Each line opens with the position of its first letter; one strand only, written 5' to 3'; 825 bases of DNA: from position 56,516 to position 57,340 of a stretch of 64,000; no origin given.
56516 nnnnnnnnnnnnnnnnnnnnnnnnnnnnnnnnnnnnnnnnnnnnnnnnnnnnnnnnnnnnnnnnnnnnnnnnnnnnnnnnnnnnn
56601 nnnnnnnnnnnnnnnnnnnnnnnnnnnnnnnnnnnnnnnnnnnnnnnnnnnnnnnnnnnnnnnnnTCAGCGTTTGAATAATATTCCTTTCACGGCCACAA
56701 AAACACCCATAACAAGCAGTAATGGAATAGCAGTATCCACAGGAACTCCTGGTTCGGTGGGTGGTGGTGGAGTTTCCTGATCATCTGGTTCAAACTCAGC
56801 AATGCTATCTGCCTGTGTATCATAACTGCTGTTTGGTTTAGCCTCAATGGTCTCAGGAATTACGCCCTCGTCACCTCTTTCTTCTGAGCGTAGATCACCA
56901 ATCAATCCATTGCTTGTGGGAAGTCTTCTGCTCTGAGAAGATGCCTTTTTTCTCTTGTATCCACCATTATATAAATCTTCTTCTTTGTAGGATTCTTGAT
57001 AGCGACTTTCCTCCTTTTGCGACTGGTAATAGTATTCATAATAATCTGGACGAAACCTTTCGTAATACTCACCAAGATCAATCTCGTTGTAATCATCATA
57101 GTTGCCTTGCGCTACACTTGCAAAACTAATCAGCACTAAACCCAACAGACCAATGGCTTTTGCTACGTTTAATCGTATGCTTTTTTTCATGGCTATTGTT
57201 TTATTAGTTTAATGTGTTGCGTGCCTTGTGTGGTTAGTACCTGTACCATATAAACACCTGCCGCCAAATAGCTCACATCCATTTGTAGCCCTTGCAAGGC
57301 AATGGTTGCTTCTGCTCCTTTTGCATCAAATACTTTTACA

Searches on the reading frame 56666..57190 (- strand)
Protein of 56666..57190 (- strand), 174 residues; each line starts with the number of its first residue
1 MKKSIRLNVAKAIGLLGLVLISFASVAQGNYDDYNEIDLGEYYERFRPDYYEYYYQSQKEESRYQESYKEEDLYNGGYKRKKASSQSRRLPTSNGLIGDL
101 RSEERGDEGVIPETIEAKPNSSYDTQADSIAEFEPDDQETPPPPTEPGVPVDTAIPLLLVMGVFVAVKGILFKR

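Call 11: search_protein_families(library=pfam, proteins=[window:56666-57190:-], max_evalue=0.01)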
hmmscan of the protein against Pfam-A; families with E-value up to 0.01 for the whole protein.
window:56666-57190:- (174 aa): 0 families

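Call 12: search_protein_families(library=padloc, proteins=[window:56666-57190:-], max_evalue=0.01)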
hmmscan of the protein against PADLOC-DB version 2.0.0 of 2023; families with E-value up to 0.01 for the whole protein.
window:56666-57190:- (174 aa): 0 families

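Call 17: find_encoding_contigs(protein=window:56666-57190:-, flank=6000, max_places=10)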
Protein window:56666-57190:- (174 aa): 6 contigs read that carry it; 5 places shown.
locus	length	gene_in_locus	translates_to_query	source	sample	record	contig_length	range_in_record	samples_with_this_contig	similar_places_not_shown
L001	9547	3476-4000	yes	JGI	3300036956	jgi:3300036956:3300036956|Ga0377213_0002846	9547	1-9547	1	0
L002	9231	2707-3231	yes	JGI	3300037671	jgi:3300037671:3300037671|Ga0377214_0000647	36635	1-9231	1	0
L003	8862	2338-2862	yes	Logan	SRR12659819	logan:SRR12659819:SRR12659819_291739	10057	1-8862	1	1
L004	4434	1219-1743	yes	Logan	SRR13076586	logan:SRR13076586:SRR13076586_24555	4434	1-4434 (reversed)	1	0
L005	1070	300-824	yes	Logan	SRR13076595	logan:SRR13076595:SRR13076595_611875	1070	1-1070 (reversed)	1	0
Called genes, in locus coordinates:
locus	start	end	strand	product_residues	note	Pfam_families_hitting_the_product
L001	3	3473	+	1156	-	?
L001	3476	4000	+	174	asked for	-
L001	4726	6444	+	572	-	-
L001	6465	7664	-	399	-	-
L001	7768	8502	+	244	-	PF00027:cNMP_binding, PF13545:HTH_Crp_2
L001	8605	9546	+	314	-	?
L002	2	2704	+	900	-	?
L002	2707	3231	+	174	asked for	-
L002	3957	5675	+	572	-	-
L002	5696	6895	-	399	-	-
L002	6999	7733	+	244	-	PF00027:cNMP_binding, PF13545:HTH_Crp_2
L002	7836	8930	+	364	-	PF00535:Glycos_transf_2, PF10111:Glyco_tranf_2_2 (weak), PF13641:Glyco_tranf_2_3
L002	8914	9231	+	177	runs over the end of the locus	PF00908:dTDP_sugar_isom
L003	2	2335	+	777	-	?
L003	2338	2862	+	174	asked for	-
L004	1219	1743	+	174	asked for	-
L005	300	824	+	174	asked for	-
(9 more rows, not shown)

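Call 30: find_homologous_proteins(query=window:56666-57190:-, max_evalue=0.001)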
Query window:56666-57190:- (174 aa): 3 proteins with E <= 0.001 among 142 candidates.
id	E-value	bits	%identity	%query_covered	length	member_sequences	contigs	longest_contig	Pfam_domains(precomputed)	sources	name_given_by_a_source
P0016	3.3e-108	377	99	100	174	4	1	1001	-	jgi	jgi:hypothetical protein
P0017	7.9e-41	158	53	99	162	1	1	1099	-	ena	-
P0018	1.3e-21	95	40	90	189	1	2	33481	-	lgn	-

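Call 31: find_encoding_contigs(protein=P0018, flank=8000, max_places=3)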
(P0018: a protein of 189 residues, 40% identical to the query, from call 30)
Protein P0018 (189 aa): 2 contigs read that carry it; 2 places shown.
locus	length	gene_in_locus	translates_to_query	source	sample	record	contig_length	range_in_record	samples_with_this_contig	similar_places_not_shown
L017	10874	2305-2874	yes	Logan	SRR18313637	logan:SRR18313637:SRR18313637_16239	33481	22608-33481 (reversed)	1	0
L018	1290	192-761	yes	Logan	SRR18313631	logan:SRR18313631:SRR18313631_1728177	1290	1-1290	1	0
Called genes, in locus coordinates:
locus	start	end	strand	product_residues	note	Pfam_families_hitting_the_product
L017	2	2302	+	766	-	?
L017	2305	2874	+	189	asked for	-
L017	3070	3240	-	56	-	-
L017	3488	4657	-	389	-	PF02518:HATPase_c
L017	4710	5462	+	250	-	PF04199:Cyclase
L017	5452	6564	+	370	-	PF01479:S4 (weak), PF00849:PseudoU_synth_2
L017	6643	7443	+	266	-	PF00459:Inositol_P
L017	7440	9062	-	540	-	PF20154:LNT_N, PF00795:CN_hydrolase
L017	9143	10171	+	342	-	PF03687:UPF0164 (faint), PF19572:PorV (weak)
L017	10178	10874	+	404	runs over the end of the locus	PF01436:NHL (weak)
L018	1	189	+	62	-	?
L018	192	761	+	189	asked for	-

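Call 32: find_encoding_contigs(protein=P0017, flank=8000, max_places=3)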
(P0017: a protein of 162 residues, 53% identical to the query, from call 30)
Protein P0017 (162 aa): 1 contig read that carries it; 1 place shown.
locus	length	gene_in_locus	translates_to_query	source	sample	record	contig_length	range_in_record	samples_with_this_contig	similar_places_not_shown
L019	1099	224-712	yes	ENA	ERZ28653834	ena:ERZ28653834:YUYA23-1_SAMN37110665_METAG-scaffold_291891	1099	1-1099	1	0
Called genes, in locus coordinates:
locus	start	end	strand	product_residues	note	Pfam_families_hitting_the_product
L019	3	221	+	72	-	?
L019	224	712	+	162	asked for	-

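Call 45: find_encoding_contigs(protein=P0016, flank=3000, max_places=6)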
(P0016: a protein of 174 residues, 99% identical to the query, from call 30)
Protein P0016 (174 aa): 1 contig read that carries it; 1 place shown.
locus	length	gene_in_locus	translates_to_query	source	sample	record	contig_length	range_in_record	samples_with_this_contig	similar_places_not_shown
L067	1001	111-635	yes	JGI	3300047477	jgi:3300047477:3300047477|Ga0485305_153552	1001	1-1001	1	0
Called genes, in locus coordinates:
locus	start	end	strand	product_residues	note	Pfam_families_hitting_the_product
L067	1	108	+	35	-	?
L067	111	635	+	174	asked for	-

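Call 74: search_protein_families(library=ncbifam, proteins=[window:56669-57190:-], max_evalue=1)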
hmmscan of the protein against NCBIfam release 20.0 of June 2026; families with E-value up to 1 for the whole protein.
window:56669-57190:- (174 aa): 0 families
